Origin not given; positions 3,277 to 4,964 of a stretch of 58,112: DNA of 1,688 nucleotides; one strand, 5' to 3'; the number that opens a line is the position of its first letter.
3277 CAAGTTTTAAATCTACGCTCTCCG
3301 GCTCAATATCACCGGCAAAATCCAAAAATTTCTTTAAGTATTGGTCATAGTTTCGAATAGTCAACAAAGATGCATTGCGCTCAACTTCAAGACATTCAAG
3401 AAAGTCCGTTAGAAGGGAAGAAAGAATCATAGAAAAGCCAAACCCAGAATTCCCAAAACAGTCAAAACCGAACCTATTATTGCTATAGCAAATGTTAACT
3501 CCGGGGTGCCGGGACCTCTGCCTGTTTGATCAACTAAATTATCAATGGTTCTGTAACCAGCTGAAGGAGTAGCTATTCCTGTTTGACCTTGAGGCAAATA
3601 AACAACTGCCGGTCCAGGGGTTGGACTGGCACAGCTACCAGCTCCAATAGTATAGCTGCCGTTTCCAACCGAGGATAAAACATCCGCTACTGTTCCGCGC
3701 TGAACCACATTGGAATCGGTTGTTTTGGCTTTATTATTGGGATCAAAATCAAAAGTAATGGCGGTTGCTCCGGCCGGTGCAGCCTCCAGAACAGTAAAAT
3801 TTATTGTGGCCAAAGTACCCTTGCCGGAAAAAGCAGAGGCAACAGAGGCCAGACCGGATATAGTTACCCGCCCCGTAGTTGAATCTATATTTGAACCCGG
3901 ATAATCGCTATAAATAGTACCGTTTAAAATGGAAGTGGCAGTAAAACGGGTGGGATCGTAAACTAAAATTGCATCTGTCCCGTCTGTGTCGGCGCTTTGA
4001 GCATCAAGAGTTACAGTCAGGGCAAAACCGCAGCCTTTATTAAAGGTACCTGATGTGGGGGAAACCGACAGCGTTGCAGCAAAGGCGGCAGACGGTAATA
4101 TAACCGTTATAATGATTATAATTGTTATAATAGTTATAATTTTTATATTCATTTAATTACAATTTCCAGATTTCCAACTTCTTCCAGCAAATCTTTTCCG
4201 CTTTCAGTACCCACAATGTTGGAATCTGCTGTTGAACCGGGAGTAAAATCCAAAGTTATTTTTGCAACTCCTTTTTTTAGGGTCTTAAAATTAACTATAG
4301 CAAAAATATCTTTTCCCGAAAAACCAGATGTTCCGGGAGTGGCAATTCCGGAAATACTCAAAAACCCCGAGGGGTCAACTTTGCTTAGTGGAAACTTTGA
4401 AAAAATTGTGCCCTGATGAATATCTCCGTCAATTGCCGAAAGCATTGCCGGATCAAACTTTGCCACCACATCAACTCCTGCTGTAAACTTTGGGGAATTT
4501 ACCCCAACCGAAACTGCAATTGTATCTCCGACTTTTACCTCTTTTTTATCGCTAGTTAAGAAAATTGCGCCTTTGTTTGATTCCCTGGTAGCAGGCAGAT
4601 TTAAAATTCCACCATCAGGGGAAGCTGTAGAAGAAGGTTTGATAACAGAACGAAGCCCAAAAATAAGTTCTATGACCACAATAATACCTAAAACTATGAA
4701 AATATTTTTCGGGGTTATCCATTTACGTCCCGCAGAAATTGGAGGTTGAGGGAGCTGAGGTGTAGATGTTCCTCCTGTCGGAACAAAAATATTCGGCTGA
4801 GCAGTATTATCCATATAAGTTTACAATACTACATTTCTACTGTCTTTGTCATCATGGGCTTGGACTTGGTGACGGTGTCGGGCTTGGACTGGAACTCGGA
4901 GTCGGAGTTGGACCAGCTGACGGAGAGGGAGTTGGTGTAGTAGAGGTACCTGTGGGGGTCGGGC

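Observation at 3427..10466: Cohesin-dockerin style surface assembly operon in a CPR-like genome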

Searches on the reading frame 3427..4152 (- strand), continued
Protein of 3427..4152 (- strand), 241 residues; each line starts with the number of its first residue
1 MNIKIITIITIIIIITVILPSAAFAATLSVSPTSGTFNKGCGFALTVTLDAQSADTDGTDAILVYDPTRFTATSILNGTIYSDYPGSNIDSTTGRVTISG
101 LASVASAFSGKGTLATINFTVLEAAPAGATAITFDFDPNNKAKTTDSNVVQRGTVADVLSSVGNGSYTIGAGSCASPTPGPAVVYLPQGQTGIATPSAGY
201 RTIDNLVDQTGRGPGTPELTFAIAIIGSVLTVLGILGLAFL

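Call 63: predict_structure(alignment_id=A6)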
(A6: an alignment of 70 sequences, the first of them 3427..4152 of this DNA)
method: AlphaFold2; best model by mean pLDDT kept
length: 241 residues; sequences in the alignment: 70
mean_pLDDT: 83.4   pTM: 0.65
mean pLDDT of the five models: 83.4, 82.0, 79.8, 79.8, 78.5
residues with pLDDT >= 90: 143; 70-90: 47; 50-70: 20; < 50: 31
segments of 3 or more residues with pLDDT < 50: 178-196, 198-202, 204-208
pLDDT, mean of each block of 10 residues (from residue 1): 85 82 83 96 97 93 98 95 88 96 86 97 97 95 89 89 97 69 43 44 48 59 84 92 76
secondary structure, 60 per line:
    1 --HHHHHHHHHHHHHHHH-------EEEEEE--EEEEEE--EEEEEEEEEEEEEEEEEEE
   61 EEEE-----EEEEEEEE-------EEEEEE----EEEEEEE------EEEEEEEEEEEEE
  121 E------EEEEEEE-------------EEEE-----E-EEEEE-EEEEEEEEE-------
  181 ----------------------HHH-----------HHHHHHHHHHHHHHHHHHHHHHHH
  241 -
elements in order: H3-18 E26-31 E34-39 E42-64 E70-77 E85-90 E95-101 E108-121 E128-134 E148-151 E159-163 E165-173 H217-240

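Call 68: fold_search(model_id=the predicted structure, library=pdb)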
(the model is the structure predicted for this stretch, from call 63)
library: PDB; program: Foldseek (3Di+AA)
matches with E <= 10: 1994; with E <= 0.001: 78
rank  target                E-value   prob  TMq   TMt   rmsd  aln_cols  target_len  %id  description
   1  6kgf_C                1.3e-11  1.00  0.51  0.80   2.6       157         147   21  Crystal structure of CaDoc0917(R16D)-CaCohA2 complex at pH 8.2 (released 2020-07-08)
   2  6kgd_A                5.4e-11  1.00  0.50  0.78   2.7       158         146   23  Crystal structure of CaDoc0917(R49D)-CaCohA2 complex at pH 8.0 (released 2020-07-08)
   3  6kgc_A                5.4e-11  1.00  0.49  0.78   2.6       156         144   24  Crystal structure of CaDoc0917(R49D)-CaCohA2 complex at pH 5.4 (released 2020-07-08)
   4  6kge_A                6.1e-11  1.00  0.49  0.80   2.7       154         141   21  Crystal structure of CaDoc0917(R16D)-CaCohA2 complex at pH 5.5 (released 2020-07-08)
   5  6kgf_A                1.1e-10  1.00  0.50  0.80   2.5       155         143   22  Crystal structure of CaDoc0917(R16D)-CaCohA2 complex at pH 8.2 (released 2020-07-08)
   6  6kg8_MODEL_1_A        1.3e-09  1.00  0.49  0.74   2.4       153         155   22  Solution structure of CaCohA2 from Clostridium acetobutylicum (released 2020-07-08)
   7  4fl4_I                2.2e-09  1.00  0.48  0.38   3.0       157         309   18  Scaffoldin conformation and dynamics revealed by a ternary complex from the Clostridium thermocellum cellulosome (released 2012-06-27)
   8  4ums                  2.2e-09  1.00  0.50  0.74   2.8       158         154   14  The crystal structure of the seventh ScaB type I cohesin from Pseudobacteroides cellulosolvens (released 2015-05-06)
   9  2vn5_C                2.8e-09  1.00  0.48  0.74   3.3       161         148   18  The Clostridium cellulolyticum dockerin displays a dual binding mode for its cohesin partner (released 2008-05-20)
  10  4fl4_C                2.9e-09  1.00  0.49  0.39   2.4       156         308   18  Scaffoldin conformation and dynamics revealed by a ternary complex from the Clostridium thermocellum cellulosome (released 2012-06-27)
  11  1g1k_A                3.5e-09  1.00  0.49  0.78   2.8       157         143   17  COHESIN MODULE FROM THE CELLULOSOME OF CLOSTRIDIUM CELLULOLYTICUM (released 2000-11-22)
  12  4uyp_C                3.7e-09  1.00  0.50  0.80   2.8       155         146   20  High resolution structure of the third cohesin ScaC in complex with the ScaB dockerin with a mutation in the N-termina (released 2015-04-15)
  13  4uyp_A                3.7e-09  1.00  0.50  0.80   2.8       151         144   20  High resolution structure of the third cohesin ScaC in complex with the ScaB dockerin with a mutation in the N-termina (released 2015-04-15)
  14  2vn6_A                3.7e-09  1.00  0.47  0.71   2.7       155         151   17  The Clostridium cellulolyticum dockerin displays a dual binding mode for its cohesin partner (released 2008-05-13)
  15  2xdh                  4.6e-09  1.00  0.43  0.72   3.4       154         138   14  Non-cellulosomal cohesin from the hyperthermophilic archaeon Archaeoglobus fulgidus (released 2010-05-26)
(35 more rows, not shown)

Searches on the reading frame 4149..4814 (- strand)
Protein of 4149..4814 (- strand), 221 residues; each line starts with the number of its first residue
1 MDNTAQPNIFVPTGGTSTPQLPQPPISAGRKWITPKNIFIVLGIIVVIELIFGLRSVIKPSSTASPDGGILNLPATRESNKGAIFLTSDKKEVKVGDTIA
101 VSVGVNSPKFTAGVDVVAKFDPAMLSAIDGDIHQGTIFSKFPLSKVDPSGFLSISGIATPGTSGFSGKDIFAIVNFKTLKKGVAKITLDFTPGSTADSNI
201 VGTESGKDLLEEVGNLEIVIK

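Call 3: search_protein_families(library=pfam, proteins=[window:4149-4814:-], max_evalue=1)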
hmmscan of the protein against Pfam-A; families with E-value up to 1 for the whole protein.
window:4149-4814:- (221 aa): 2 families
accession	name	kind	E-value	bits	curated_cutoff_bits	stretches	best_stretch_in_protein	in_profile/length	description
PF00963.24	Cohesin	-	1.7e-07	31.9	24.1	1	87-195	4-118/139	Cohesin domain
PF14364.11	DUF4408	-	0.18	12.1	22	1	30-48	8-26/33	Domain of unknown function (DUF4408)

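Call 4: search_protein_families(library=ncbifam, proteins=[window:4149-4814:-], max_evalue=1)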
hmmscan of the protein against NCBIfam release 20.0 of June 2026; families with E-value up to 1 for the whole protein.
window:4149-4814:- (221 aa): 0 families

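Call 9: search_solved_structures(query=window:4149-4814:-, max_evalue=1, show_alignments=1)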
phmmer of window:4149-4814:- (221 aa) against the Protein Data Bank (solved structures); distinct sequences matched with E-value up to 1: 13.
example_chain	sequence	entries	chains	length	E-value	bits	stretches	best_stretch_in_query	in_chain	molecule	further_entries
5g5d_A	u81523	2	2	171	6.5e-05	26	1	84-148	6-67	CELLULOSOME ANCHORING PROTEIN COHESIN REGION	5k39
3l8q_A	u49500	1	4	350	0.0002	24.4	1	70-132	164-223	Cellulosomal scaffoldin adaptor protein B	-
5m0y_A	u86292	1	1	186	0.0048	19.9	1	76-144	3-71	Cellulosome anchoring protein cohesin region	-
2bm3_A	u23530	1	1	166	0.0086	19.1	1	82-143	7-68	SCAFFOLDING DOCKERIN BINDING PROTEIN A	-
2b59_A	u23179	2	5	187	0.0087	19.1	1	80-143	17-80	COG1196: Chromosome segregation ATPases | Scaffolding dockerin binding protein A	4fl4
3kcp_B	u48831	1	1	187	0.0088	19.1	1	80-143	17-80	Cellulosome anchoring protein, cohesin region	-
3fnk_A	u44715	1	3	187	0.068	16.2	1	84-132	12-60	Cellulosomal scaffoldin adaptor protein B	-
4u3s_A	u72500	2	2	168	0.089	15.8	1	84-132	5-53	Cellulosomal scaffoldin adaptor protein B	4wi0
3ghp_A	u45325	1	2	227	0.095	15.7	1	84-132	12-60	Cellulosomal scaffoldin adaptor protein B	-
1zv9_A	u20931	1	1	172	0.22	14.5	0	84-130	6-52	Cellulosomal scaffoldin adaptor protein B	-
1qzn_A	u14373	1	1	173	0.22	14.5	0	83-130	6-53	cellulosomal scaffoldin adaptor protein B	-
3f2l_A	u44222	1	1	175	0.23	14.4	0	83-130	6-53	Cellulosomal scaffoldin adaptor protein B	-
3bwz_A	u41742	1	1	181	0.25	14.3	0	83-129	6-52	Cellulosomal scaffoldin adaptor protein B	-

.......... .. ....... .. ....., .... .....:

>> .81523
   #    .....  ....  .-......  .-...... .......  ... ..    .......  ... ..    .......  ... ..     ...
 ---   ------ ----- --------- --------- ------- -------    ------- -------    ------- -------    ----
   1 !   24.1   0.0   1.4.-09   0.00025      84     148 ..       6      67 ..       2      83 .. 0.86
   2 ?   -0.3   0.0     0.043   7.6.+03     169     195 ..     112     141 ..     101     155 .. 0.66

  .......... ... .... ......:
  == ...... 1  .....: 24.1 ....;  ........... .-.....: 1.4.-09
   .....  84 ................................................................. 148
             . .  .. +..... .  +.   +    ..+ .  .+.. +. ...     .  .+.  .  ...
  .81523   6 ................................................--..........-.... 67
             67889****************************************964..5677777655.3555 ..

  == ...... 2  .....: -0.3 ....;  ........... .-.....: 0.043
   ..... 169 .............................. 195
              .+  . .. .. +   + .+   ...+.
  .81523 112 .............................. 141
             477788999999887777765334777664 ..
